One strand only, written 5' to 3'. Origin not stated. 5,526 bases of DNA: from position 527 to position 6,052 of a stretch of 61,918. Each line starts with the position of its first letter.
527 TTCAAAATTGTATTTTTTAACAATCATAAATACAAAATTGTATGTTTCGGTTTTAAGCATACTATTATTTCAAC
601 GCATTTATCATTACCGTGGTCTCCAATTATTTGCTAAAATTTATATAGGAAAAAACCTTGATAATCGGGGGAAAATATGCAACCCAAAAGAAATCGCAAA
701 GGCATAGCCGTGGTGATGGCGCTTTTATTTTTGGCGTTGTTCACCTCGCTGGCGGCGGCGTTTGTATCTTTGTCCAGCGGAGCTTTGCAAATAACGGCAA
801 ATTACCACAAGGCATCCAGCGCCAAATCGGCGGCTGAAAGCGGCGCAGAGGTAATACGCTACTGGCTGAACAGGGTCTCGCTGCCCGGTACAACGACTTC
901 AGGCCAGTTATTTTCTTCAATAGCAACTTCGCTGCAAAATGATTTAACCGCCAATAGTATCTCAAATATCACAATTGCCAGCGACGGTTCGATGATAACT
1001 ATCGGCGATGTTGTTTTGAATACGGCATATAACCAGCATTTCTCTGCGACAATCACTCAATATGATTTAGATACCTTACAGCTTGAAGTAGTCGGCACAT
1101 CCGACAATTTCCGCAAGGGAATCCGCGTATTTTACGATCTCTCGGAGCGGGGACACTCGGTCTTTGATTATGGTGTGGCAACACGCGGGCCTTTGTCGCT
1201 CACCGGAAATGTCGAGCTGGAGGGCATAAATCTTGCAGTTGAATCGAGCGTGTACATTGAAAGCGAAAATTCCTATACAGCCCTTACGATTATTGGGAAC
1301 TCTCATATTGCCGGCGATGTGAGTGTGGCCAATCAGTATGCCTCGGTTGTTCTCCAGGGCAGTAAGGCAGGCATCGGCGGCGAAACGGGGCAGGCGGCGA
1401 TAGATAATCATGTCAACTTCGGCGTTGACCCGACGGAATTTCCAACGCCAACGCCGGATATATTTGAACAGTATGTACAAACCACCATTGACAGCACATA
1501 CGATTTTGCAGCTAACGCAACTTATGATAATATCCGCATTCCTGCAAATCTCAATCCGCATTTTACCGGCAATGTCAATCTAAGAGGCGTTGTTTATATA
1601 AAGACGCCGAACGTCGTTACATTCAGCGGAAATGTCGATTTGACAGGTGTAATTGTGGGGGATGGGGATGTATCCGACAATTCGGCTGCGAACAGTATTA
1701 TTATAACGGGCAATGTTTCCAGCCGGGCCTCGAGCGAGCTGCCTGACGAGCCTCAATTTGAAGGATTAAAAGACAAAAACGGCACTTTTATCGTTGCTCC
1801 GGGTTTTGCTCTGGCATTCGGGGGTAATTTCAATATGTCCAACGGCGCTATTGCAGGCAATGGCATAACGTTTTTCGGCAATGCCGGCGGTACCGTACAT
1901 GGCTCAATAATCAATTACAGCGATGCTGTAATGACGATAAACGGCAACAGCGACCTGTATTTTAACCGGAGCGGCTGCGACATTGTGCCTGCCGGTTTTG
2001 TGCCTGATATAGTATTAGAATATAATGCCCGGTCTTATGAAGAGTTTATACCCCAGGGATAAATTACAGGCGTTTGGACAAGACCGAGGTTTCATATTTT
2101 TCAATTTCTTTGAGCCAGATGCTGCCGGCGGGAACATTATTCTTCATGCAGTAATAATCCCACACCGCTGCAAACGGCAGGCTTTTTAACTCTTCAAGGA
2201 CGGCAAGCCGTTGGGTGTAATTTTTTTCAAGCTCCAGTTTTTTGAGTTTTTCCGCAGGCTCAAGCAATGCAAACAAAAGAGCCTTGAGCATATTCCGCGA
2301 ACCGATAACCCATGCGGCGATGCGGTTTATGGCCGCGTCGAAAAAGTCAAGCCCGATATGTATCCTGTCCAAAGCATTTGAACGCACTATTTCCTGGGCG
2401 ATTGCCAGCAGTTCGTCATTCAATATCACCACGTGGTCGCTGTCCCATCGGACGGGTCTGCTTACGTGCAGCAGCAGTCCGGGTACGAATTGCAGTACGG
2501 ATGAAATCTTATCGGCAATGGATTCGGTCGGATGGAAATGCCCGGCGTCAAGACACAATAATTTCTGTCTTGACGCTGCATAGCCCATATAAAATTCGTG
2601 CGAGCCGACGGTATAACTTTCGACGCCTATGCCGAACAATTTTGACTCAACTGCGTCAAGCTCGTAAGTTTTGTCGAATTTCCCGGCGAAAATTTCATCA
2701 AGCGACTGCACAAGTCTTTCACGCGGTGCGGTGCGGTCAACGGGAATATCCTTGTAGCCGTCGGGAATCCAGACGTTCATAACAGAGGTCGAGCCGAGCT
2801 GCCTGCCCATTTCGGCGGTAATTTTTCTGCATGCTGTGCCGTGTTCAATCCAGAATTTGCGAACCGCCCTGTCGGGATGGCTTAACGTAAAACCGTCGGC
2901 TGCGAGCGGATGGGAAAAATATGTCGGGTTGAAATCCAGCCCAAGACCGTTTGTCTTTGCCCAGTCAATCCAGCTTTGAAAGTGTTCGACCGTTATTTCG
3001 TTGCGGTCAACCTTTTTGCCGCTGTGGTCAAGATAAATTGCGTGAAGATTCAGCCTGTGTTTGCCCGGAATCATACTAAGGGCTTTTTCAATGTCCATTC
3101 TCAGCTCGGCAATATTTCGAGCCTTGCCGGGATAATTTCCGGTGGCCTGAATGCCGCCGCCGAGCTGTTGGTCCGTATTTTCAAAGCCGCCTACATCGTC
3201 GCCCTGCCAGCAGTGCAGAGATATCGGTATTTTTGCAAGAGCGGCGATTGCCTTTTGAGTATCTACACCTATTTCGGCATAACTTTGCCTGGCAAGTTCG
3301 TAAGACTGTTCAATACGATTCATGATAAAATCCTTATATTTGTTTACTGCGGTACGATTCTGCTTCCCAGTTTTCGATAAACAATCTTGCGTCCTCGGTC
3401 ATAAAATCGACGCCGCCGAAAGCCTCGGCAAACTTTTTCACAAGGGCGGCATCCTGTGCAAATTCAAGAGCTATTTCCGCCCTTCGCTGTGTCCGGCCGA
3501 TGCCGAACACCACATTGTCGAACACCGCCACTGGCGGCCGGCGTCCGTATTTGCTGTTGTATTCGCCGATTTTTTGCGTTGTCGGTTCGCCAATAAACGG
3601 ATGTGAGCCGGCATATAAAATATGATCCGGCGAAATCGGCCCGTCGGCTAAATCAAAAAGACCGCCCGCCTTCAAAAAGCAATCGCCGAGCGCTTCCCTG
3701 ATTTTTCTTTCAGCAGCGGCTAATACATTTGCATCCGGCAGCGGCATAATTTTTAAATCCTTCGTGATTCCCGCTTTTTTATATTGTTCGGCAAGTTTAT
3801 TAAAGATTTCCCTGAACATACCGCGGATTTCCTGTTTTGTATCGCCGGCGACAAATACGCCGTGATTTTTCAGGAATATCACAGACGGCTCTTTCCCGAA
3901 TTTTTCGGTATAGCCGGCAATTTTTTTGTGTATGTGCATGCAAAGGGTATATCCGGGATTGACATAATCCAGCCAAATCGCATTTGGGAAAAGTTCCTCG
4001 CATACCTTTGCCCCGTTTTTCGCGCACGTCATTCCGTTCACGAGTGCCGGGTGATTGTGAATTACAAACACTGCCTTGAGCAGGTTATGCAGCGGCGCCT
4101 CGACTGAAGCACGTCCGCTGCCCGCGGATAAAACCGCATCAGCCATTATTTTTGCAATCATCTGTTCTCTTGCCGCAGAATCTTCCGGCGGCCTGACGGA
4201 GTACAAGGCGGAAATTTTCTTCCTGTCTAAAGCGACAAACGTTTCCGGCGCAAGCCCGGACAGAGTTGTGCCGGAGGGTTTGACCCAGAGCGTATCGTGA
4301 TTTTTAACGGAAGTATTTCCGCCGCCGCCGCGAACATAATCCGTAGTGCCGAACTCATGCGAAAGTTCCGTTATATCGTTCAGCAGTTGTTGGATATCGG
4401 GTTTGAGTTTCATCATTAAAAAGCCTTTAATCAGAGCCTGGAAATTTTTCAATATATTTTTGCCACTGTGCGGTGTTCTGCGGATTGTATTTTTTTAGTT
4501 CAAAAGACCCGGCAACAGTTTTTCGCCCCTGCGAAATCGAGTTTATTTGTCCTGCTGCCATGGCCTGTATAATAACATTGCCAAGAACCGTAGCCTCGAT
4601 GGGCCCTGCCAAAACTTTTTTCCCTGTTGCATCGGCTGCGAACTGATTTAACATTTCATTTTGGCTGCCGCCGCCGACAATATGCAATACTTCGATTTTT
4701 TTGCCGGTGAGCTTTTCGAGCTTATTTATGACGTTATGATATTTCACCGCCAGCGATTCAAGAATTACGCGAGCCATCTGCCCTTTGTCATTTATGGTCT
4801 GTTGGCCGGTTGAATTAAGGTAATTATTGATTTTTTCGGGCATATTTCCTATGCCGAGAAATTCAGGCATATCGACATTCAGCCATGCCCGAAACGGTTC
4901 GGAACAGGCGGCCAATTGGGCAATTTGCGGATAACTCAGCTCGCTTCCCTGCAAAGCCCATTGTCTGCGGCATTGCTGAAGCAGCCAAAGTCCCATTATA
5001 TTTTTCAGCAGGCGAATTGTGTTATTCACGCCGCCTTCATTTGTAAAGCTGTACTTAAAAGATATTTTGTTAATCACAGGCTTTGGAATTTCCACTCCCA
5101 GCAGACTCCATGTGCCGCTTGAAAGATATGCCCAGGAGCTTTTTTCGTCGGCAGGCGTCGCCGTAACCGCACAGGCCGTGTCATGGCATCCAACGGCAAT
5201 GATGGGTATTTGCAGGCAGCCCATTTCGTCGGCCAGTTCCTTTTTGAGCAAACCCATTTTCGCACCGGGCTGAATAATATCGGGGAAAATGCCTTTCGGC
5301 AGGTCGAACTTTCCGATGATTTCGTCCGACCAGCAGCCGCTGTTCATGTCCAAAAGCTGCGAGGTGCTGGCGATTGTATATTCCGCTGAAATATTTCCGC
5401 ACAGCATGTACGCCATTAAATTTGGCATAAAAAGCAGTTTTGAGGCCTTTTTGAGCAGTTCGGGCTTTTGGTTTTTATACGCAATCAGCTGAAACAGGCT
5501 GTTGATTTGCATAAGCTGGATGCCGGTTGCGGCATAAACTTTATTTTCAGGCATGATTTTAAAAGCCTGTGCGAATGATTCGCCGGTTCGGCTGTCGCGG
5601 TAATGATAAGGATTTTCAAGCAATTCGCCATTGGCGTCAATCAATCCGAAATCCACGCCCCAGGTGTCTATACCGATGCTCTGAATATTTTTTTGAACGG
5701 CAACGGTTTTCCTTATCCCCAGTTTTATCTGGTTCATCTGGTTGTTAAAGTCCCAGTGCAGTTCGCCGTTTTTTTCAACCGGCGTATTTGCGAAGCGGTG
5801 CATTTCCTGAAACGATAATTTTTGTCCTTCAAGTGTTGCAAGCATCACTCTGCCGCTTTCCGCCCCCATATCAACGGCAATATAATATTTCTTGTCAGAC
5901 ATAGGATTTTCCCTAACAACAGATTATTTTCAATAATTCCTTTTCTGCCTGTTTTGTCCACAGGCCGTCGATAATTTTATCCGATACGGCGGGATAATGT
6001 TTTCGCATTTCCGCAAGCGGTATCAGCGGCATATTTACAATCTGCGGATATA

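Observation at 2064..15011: Rhamnose catabolic genes joined to a complete TPP/lipoate E1-E2-E3 dehydrogenase complex around one DeoR regulator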

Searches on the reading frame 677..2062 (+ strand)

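Call 3: search_protein_families(library=pfam, proteins=[window:677-2062:+])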
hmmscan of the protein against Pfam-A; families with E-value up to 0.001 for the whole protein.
window:677-2062:+ (461 aa): 1 family
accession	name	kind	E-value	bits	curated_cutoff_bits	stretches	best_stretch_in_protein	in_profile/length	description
PF14341.11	PilX_N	-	6.4e-07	29.7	25.5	1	8-57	1-50/51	PilX N-terminal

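Call 4: search_protein_families(library=ncbifam, proteins=[window:677-2062:+])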
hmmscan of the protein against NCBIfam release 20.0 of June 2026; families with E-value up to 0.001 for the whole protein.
window:677-2062:+ (461 aa): 1 family
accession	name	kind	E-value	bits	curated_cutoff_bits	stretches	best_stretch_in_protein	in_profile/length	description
NF037980.1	T2SS_GspK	equivalog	5.8e-05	22.8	130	1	8-67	2-61/307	type II secretion system minor pseudopilin GspK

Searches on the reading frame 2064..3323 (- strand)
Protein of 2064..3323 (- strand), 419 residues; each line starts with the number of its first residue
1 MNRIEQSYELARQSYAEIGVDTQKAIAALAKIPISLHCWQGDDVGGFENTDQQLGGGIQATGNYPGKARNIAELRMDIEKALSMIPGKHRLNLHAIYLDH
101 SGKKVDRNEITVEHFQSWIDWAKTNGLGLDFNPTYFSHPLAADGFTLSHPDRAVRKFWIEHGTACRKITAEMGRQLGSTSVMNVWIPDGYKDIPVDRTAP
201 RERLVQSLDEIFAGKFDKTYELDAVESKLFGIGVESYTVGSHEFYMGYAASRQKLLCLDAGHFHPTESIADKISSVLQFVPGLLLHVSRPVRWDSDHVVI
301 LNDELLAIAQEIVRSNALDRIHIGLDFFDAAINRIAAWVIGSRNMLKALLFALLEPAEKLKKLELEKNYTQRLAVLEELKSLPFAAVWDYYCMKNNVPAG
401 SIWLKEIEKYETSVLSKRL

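Call 3: search_protein_families(library=pfam, proteins=[window:2064-3323:-])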
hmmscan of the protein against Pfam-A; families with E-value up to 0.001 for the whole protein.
window:2064-3323:- (419 aa): 1 family
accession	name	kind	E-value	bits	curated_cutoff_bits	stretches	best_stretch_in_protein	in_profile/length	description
PF06134.17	RhaA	-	1.5e-215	716.6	22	1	3-418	2-417/417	L-rhamnose isomerase (RhaA)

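Call 4: search_protein_families(library=ncbifam, proteins=[window:2064-3323:-])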
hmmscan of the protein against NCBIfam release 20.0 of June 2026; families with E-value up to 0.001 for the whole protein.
window:2064-3323:- (419 aa): 4 families
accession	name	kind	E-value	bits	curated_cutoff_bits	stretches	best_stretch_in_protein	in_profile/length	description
NF002203.0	PRK01076.1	equivalog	4.9e-222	737.5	572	1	2-418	3-418/419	L-rhamnose isomerase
TIGR01748.1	rhaA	equivalog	1e-212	706.7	584.95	1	4-418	1-414/414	L-rhamnose isomerase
TIGR02629.1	L_rham_iso_rhiz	equivalog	5.1e-06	25.6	646.75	1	146-280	136-266/412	L-rhamnose catabolism isomerase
TIGR02635.1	RhaI_grampos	equivalog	3.3e-05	23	531.35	1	112-368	68-327/378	L-rhamnose isomerase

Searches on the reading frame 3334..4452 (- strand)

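Call 3: search_protein_families(library=pfam, proteins=[window:3334-4452:-])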
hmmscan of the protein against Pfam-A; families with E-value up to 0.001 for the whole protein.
window:3334-4452:- (372 aa): 1 family
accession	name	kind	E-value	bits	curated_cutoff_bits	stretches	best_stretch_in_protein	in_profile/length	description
PF00596.27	Aldolase_II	-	9.6e-16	58.6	22.2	1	26-212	2-171/183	Class II Aldolase and Adducin N-terminal domain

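Call 4: search_protein_families(library=ncbifam, proteins=[window:3334-4452:-])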
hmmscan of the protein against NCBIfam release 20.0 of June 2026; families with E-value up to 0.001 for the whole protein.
window:3334-4452:- (372 aa): 15 families
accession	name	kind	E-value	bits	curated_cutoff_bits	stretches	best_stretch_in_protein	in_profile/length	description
NF006190.0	PRK08324.1-4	equivalog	2.1e-25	89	1014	1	23-228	17-222/689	bifunctional aldolase/short-chain dehydrogenase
TIGR02632.1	RhaD_aldol-ADH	equivalog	1.8e-24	86.1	567.75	1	43-227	21-207/676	bifunctional rhamnulose-1-phosphate aldolase/short-chain dehydrogenase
NF006195.0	PRK08324.2-3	equivalog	1.5e-21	76.3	931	1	38-243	40-243/678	bifunctional aldolase/short-chain dehydrogenase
NF006189.0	PRK08324.1-3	equivalog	9.7e-20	70.5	634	1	43-222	45-227/701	bifunctional rhamnulose-1-phosphate aldolase/short-chain dehydrogenase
NF006196.0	PRK08324.2-4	equivalog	1.5e-19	69.8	831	1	22-226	15-222/657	bifunctional aldolase/short-chain dehydrogenase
NF006188.0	PRK08324.1-1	equivalog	2.2e-19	69.2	1152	1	45-255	29-241/679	bifunctional aldolase/short-chain dehydrogenase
NF006192.0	PRK08324.1-6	equivalog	1.9e-16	59.7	639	1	40-240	43-242/685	bifunctional aldolase/short-chain dehydrogenase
NF006194.0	PRK08324.2-2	equivalog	3.8e-16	58.9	686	1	13-224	13-224/703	bifunctional aldolase/short-chain dehydrogenase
NF006191.0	PRK08324.1-5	equivalog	4.2e-15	55.2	1240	1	45-237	50-244/706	bifunctional aldolase/short-chain dehydrogenase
NF006193.0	PRK08324.2-1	subfamily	1.2e-12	46.8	1213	1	23-241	26-262/705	bifunctional aldolase/short-chain dehydrogenase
NF006197.0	PRK08324.2-5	equivalog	4.4e-10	38.6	627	1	40-205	34-201/583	bifunctional aldolase/short-chain dehydrogenase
TIGR03328.1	salvage_mtnB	equivalog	7.2e-08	32.2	137.05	1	27-105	1-82/194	methylthioribulose 1-phosphate dehydratase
NF040649.1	FucA_Meth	equivalog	3.8e-06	26.9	250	0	27-72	6-51/179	L-fuculose phosphate aldolase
NF005123.0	PRK06557.1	subfamily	8.8e-06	25.5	251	0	16-96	5-87/223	L-ribulose-5-phosphate 4-epimerase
NF043034.1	OxoTetrPhDc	equivalog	0.00073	19.4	250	0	22-77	4-60/205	3-oxo-tetronate 4-phosphate decarboxylase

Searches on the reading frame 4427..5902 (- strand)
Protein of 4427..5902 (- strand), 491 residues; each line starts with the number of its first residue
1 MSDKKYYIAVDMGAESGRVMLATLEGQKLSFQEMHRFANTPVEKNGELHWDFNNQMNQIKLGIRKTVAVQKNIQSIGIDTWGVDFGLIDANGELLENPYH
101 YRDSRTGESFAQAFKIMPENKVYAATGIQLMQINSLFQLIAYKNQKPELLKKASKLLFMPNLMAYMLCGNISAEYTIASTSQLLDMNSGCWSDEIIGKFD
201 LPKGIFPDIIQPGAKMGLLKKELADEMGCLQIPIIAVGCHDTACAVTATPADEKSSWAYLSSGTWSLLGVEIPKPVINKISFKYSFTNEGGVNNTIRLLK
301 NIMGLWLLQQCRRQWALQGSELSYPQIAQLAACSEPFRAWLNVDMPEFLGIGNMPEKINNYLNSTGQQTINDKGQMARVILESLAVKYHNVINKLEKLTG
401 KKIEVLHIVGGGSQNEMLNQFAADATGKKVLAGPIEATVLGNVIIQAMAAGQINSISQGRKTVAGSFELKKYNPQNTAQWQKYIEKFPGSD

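Call 3: search_protein_families(library=pfam, proteins=[window:4427-5902:-])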
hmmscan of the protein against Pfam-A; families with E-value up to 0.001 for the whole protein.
window:4427-5902:- (491 aa): 2 families
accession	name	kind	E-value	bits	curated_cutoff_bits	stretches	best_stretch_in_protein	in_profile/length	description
PF02782.22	FGGY_C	-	2.4e-38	132.4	27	1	258-450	1-198/198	FGGY family of carbohydrate kinases, C-terminal domain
PF00370.27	FGGY_N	-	3.5e-33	115.6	28.8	1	6-246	1-243/245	FGGY family of carbohydrate kinases, N-terminal domain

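Call 4: search_protein_families(library=ncbifam, proteins=[window:4427-5902:-])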
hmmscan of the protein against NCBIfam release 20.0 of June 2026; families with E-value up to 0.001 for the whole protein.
window:4427-5902:- (491 aa): 12 families
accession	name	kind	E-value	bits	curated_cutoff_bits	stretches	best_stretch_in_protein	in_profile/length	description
TIGR02627.1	rhamnulo_kin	equivalog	3.7e-145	484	527.95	1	8-469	1-454/454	rhamnulokinase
NF007925.0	PRK10640.1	equivalog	1.1e-130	436.4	639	1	5-487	4-478/489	rhamnulokinase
TIGR02628.1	fuculo_kin_coli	equivalog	7.6e-48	163.6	470.9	2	8-272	4-268/465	L-fuculokinase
TIGR01312.1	XylB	equivalog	2.1e-30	105.7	380.25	2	10-248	3-243/481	xylulokinase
NF008187.0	PRK10939.1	equivalog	5.8e-28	97.8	528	2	4-276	3-278/521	autoinducer-2 kinase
TIGR01311.1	glycerol_kin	equivalog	4.8e-22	78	590.35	2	6-243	2-245/496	glycerol kinase GlpK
NF000756.0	PRK00047.1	subfamily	1.3e-18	66.6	498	2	366-475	367-474/502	glycerol kinase GlpK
TIGR01314.1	gntK_FGGY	equivalog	6e-16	58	648.55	1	6-483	1-482/505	gluconokinase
NF011601.0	PRK15027.1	equivalog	1e-14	53.8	912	1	7-264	2-255/484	xylulokinase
NF003154.0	PRK04123.1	equivalog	1.5e-13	50.4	428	1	369-482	410-525/554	ribulokinase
TIGR01234.1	L-ribulokinase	equivalog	5.3e-08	32.1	583.25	0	377-475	411-509/536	ribulokinase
TIGR01315.1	5C_CHO_kinase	subfamily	6.8e-07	28.4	408.7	1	380-478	422-518/541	FGGY family pentulose kinase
